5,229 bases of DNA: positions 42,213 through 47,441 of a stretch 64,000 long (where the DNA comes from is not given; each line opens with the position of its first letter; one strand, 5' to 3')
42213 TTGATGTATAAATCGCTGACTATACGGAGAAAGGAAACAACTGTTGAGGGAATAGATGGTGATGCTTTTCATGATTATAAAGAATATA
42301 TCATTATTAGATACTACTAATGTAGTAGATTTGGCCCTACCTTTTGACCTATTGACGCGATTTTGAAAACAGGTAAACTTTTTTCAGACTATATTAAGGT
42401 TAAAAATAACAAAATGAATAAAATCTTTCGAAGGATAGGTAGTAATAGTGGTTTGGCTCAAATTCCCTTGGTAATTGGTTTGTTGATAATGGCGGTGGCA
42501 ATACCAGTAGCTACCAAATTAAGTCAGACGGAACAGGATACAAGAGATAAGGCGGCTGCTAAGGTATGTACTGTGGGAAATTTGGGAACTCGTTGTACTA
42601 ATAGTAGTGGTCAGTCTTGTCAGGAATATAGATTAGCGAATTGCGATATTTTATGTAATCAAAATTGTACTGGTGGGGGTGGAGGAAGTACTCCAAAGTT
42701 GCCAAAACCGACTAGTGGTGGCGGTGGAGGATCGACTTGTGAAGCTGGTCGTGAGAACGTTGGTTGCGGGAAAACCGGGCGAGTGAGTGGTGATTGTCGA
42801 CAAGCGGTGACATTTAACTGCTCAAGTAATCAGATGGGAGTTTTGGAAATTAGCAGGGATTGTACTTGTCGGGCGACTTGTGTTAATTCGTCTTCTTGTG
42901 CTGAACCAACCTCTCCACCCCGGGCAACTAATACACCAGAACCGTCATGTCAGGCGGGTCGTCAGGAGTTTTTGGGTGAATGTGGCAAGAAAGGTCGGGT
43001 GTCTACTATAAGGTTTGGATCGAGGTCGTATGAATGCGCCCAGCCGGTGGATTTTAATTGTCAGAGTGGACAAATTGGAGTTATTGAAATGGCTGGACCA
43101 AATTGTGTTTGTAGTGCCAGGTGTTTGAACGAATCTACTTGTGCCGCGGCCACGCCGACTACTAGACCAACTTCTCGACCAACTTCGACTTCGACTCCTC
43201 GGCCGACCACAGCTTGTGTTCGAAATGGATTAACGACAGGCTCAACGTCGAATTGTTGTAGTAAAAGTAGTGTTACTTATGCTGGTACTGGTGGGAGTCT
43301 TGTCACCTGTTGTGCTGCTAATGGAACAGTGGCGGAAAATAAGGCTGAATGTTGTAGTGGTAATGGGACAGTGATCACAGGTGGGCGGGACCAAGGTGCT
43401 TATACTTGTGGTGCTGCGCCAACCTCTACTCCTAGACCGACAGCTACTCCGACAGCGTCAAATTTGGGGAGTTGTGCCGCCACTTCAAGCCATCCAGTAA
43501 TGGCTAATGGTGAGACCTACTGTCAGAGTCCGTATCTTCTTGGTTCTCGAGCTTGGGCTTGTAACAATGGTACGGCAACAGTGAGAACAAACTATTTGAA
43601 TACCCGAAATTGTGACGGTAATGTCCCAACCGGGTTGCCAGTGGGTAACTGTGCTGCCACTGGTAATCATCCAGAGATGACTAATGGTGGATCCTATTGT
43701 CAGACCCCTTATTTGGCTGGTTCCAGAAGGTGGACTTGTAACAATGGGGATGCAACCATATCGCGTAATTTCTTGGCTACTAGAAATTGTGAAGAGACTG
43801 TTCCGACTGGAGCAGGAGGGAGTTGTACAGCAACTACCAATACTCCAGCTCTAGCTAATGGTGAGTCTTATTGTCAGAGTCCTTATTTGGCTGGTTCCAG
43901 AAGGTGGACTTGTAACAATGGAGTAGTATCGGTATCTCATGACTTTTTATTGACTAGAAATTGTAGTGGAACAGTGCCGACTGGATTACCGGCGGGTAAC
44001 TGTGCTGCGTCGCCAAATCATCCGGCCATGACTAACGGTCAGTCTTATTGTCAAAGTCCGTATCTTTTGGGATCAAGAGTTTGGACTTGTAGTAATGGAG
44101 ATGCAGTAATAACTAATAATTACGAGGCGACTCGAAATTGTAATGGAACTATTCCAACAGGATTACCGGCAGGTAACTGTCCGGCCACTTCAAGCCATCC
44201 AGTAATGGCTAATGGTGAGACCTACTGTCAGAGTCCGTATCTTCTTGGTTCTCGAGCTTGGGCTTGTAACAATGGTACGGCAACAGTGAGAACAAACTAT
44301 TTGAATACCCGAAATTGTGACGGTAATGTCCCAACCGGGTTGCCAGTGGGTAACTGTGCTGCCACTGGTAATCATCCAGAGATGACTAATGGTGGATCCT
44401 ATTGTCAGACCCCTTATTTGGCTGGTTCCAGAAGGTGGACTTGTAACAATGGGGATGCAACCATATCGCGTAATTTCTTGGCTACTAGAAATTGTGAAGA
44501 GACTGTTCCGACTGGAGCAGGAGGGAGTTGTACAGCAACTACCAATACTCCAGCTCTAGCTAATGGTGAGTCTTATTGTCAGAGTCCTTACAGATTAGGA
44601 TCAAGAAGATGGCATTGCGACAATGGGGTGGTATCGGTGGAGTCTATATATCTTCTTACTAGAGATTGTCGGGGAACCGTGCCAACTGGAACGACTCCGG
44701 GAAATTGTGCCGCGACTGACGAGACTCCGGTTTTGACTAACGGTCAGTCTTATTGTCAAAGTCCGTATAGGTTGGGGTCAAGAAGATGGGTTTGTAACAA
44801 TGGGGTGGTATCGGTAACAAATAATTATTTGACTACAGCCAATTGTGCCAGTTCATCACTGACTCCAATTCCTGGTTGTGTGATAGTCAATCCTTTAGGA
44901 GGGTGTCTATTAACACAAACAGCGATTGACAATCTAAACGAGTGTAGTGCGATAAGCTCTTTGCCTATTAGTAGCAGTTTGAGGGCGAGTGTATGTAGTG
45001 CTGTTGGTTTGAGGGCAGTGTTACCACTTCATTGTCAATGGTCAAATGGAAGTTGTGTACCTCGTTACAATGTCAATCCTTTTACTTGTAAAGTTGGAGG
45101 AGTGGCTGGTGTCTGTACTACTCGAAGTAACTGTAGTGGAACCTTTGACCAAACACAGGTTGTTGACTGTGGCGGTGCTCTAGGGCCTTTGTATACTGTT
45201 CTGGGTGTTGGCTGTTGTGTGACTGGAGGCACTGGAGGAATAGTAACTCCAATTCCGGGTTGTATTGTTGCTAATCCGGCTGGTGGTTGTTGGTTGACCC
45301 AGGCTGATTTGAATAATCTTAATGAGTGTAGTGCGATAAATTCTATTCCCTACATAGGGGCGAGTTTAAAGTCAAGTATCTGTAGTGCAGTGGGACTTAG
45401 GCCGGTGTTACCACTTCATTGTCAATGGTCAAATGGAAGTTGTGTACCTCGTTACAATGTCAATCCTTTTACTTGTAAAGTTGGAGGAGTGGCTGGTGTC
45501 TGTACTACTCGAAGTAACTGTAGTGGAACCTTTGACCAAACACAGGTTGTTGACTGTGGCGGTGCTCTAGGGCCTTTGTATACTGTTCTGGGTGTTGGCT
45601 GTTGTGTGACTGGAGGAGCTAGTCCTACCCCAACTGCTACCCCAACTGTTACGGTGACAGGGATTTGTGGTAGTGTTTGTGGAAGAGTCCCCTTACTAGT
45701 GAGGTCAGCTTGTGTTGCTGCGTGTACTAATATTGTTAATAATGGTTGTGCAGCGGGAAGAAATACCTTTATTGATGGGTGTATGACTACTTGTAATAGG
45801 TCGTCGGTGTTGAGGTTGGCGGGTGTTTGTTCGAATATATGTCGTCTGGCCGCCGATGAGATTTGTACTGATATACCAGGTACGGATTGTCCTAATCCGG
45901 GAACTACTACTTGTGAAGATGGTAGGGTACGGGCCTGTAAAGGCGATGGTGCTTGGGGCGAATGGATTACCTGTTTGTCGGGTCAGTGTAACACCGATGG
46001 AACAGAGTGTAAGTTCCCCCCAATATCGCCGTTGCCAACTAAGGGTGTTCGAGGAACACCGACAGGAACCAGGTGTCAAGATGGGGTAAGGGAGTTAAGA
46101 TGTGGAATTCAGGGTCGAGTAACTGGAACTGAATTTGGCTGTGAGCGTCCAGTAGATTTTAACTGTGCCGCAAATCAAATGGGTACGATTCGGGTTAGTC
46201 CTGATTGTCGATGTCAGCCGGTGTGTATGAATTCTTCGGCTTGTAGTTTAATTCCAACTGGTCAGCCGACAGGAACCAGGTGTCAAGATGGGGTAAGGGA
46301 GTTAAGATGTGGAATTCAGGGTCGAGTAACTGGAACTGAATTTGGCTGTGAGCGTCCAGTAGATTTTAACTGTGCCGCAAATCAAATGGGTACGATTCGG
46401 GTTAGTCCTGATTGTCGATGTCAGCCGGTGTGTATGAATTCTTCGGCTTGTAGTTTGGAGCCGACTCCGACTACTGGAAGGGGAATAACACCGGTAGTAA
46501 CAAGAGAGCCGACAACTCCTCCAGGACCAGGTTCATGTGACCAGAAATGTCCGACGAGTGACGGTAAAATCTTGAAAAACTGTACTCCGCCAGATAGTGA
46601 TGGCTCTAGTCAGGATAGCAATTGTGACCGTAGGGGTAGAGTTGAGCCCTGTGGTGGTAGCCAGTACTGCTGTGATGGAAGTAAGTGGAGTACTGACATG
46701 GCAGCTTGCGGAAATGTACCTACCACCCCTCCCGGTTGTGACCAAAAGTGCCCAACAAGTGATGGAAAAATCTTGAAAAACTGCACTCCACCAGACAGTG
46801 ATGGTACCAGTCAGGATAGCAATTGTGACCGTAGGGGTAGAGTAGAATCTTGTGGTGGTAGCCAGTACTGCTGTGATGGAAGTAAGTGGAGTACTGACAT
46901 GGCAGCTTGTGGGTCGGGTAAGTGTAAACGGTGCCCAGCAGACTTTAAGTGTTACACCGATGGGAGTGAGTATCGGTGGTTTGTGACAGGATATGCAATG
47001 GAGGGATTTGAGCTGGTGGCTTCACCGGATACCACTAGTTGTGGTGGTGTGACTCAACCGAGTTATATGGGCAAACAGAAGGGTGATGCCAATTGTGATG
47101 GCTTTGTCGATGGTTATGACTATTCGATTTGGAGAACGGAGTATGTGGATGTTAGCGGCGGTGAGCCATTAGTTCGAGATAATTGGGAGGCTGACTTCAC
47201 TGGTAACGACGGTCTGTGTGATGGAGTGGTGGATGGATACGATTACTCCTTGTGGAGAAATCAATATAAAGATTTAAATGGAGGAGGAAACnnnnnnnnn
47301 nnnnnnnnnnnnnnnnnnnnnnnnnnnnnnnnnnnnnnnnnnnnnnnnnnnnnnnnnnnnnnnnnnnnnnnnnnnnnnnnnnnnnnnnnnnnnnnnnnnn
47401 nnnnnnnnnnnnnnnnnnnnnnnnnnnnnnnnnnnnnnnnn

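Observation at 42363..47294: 1643-aa cysteine-rich modular surface protein with near-identical tandem DNA repeats and a C-terminal dockerin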

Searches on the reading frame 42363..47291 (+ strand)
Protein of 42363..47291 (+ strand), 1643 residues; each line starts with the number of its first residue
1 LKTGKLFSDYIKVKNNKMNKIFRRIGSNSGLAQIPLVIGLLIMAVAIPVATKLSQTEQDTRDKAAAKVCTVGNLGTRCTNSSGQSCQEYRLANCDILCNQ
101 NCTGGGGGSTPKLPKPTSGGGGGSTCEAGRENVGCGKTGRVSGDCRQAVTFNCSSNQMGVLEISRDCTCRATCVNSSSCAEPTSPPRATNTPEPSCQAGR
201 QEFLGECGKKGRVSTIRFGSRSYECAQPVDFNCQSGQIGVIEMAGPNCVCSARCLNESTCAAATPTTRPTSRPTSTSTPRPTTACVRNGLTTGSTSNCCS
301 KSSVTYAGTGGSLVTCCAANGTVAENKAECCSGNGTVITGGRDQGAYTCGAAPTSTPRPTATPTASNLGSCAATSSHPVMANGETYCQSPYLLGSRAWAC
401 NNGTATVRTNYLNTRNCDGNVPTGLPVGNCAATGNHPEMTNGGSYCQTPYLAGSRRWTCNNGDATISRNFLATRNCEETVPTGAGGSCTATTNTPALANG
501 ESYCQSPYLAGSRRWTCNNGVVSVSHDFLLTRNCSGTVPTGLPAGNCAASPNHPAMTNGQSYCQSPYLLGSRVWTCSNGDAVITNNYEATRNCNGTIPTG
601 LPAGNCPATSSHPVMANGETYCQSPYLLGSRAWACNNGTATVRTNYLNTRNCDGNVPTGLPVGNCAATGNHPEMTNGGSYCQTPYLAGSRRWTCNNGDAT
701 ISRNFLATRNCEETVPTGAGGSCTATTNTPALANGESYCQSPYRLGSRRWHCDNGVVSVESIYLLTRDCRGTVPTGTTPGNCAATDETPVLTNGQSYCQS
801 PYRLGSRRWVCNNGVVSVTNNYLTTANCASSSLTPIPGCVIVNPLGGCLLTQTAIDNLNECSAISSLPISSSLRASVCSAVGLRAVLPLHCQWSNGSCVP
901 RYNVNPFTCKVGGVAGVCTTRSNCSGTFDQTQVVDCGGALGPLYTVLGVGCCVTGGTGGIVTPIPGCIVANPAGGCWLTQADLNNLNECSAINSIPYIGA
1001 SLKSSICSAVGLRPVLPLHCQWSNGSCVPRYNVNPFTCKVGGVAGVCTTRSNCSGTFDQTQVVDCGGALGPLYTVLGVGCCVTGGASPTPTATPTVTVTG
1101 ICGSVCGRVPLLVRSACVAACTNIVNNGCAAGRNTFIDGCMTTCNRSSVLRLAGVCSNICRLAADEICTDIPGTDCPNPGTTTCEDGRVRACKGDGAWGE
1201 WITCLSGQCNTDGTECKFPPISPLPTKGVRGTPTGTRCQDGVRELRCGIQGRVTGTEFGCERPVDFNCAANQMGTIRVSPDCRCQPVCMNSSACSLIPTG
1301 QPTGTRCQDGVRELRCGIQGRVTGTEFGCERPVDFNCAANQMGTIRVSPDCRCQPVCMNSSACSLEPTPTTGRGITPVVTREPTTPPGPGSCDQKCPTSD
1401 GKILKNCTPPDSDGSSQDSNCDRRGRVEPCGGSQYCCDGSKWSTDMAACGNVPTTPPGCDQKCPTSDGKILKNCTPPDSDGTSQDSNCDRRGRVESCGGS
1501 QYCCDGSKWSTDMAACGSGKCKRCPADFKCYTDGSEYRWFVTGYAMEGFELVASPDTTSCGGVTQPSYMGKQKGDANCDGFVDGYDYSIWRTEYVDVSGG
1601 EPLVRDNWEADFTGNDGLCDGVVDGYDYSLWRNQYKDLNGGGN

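Call 5: search_protein_families(library=pfam, proteins=[window:42363-47291:+], max_evalue=1)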
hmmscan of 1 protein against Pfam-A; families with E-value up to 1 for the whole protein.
window:42363-47291:+ (1643 aa): 0 families

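Call 11: find_homologous_proteins(query=window:42414-47291:+, max_evalue=0.001)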
Query window:42414-47291:+ (1626 aa): 1 proteins with E <= 0.001 among 8000 candidates.
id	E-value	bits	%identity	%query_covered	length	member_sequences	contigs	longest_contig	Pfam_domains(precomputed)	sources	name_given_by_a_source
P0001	0.0e+0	3782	100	100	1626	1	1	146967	-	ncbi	-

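Call 14: find_encoding_contigs(protein=P0001, flank=10000, max_places=5)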
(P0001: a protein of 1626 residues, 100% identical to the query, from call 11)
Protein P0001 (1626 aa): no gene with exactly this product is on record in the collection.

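Call 23: search_solved_structures(query=window:42414-47291:+, max_evalue=1)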
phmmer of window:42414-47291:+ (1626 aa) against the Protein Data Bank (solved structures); distinct sequences matched with E-value up to 1: 1.
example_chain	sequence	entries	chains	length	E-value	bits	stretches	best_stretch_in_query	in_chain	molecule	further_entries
2csq_A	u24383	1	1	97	0.26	12.1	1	1365-1414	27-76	RIM binding protein 2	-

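Call 81: search_protein_families(library=phrogs, proteins=[window:42414-47291:+], max_evalue=0.01)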
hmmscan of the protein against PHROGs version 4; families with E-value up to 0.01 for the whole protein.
window:42414-47291:+ (1626 aa): 1 family
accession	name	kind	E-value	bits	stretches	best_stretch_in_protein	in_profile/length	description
phrog_37095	-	unknown function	0.0036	18.5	0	360-378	35-53/60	-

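Call 82: list_cluster_members(proteins=[P0001, P0018, P0002, P0006, P0008, P0004, P0003, P0009, P0028, P0025])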
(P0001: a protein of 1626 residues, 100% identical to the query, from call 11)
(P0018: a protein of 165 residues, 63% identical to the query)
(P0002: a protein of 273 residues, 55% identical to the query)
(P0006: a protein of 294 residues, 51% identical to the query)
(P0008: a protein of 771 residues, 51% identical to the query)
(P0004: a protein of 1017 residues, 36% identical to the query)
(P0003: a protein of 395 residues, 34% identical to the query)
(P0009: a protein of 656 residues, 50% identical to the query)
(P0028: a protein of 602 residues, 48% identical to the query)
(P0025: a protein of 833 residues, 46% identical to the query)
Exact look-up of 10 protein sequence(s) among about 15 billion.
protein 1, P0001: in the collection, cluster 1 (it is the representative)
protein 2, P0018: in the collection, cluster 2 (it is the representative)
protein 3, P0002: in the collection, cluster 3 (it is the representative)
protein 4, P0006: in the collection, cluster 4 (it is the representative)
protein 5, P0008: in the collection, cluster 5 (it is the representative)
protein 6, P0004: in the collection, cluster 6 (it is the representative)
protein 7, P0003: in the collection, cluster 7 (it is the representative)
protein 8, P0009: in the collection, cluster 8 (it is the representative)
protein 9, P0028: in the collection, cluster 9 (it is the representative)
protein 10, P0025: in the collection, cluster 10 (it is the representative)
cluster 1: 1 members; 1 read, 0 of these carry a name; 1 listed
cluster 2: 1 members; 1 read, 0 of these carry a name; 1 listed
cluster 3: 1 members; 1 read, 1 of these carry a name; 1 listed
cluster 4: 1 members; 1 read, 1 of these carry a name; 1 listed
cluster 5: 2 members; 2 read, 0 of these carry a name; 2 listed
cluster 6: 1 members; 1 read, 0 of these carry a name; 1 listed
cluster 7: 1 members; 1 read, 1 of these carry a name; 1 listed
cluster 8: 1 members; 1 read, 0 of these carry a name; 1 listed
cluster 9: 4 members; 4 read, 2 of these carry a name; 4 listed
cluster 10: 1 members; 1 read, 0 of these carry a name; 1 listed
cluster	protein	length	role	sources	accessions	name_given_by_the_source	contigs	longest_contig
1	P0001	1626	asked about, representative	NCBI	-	-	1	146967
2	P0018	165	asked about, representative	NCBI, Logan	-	-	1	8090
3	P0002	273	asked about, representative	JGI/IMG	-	hypothetical protein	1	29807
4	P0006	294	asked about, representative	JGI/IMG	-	hypothetical protein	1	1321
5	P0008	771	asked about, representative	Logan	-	-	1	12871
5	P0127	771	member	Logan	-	-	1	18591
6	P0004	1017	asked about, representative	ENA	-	-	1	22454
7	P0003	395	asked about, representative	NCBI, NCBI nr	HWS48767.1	MAG TPA: hypothetical protein VN174_01790, partial [Candidatus Methanoperedens sp.] | hypothetical protein [Candidatus Methanoperedens sp.]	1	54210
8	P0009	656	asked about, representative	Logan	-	-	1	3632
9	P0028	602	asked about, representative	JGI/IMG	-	-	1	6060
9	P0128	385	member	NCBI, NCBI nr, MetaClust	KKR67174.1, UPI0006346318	MAG: hypothetical protein UU09_C0037G0024 [Microgenomates group bacterium ... | status=active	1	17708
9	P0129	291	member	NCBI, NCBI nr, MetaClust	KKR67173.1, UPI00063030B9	MAG: hypothetical protein UU09_C0037G0023 [Microgenomates group bacterium ... | status=active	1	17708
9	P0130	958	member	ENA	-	-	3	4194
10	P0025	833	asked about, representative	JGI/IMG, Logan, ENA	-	-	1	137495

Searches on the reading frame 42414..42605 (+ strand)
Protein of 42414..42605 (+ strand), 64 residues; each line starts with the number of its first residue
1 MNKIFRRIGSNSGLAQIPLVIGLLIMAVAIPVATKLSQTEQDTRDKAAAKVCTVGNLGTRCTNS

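Call 88: search_protein_families(library=ncbifam, alignment_id=A6, max_evalue=1)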
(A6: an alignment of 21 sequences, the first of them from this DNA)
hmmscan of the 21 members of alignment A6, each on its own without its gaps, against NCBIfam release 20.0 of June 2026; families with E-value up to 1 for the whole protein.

A. member 1, seq(64 aa): 0 families

B. families by the number of members that match (of 21 scanned): 13 families
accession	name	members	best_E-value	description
NF009117.0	PRK12468.1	2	0.013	flagellar biosynthesis protein FlhB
TIGR01708.2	typeII_sec_gspH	2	0.028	type II secretion system minor pseudopilin GspH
NF009236.0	PRK12586.1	2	0.042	Na+/H+ antiporter subunit G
NF008385.0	PRK11180.1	1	0.015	23S rRNA pseudouridine(1911/1915/1917) synthase RluD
NF041013.1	T4P_ComGE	1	0.02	competence type IV pilus minor pilin ComGE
TIGR02226.1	two_anch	1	0.029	N-terminal double-transmembrane domain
NF009315.0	PRK12674.1-4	1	0.049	Na+/H+ antiporter subunit G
NF046074.1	UpsB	1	0.05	pilin subunit UpsB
NF004920.0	PRK06277.1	1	0.082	energy conserving hydrogenase EhbF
NF033904.1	LlsX_fam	1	0.1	LlsX family protein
NF043080.1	MMSYN1_0166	1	0.11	oligopeptide ABC transporter permease OppC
NF042931.1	SAG1386_EF1546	1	0.15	SAG1386/EF1546 family surface-associated protein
NF037980.1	T2SS_GspK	1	0.89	type II secretion system minor pseudopilin GspK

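Call 89: search_protein_families(library=pfam, alignment_id=A6, max_evalue=1)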
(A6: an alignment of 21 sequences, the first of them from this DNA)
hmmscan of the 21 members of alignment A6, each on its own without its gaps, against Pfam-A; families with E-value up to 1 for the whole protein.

A. member 1, seq(64 aa): 0 families

B. families by the number of members that match (of 21 scanned): 6 families
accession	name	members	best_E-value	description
PF01956.21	EMC3_TMCO1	6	0.011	Integral membrane protein EMC3/TMCO1-like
PF12669.12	FeoB_associated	2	0.034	FeoB-associated Cys-rich membrane protein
PF01737.22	Ycf9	2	0.037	YCF9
PF10292.15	7TM_GPCR_Srab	1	0.032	Serpentine type 7TM GPCR receptor class ab chemoreceptor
PF21164.2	Dumpy_DPY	1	0.17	Dumpy, DPY module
PF08391.16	Ly49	1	0.19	Ly49-like protein, N-terminal region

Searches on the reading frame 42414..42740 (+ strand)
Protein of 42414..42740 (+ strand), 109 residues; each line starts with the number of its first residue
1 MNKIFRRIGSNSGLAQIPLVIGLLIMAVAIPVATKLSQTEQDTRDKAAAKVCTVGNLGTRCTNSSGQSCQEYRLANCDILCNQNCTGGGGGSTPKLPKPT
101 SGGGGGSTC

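Call 31: search_protein_families(library=ncbifam, proteins=[window:42414-42740:+], max_evalue=1)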
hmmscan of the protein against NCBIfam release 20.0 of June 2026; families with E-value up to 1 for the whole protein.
window:42414-42740:+ (109 aa): 0 families

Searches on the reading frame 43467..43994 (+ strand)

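Call 22: search_protein_families(library=pfam, proteins=[window:43467-43994:+], max_evalue=10)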
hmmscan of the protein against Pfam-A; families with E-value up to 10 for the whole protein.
window:43467-43994:+ (176 aa): 3 families
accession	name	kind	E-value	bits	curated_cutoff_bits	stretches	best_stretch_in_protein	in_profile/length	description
PF21302.3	Zn_ribbon_RlmA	-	0.021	15.3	27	0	136-152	6-22/44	RlmA, N-terminal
PF04968.17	CHORD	-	0.11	13.6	24.6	0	84-110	34-60/63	CHORD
PF04810.20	zf-Sec23_Sec24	-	2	8.9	25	0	83-92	18-27/39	Sec23/Sec24 zinc finger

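Call 31: search_protein_families(library=ncbifam, proteins=[window:43467-43994:+], max_evalue=1)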
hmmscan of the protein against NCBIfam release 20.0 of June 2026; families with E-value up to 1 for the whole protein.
window:43467-43994:+ (176 aa): 1 family
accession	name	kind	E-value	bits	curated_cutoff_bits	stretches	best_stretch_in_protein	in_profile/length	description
NF041915.1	HVO_2901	equivalog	0.00066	19.4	80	0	90-116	3-29/55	HVO_2901 family zinc finger protein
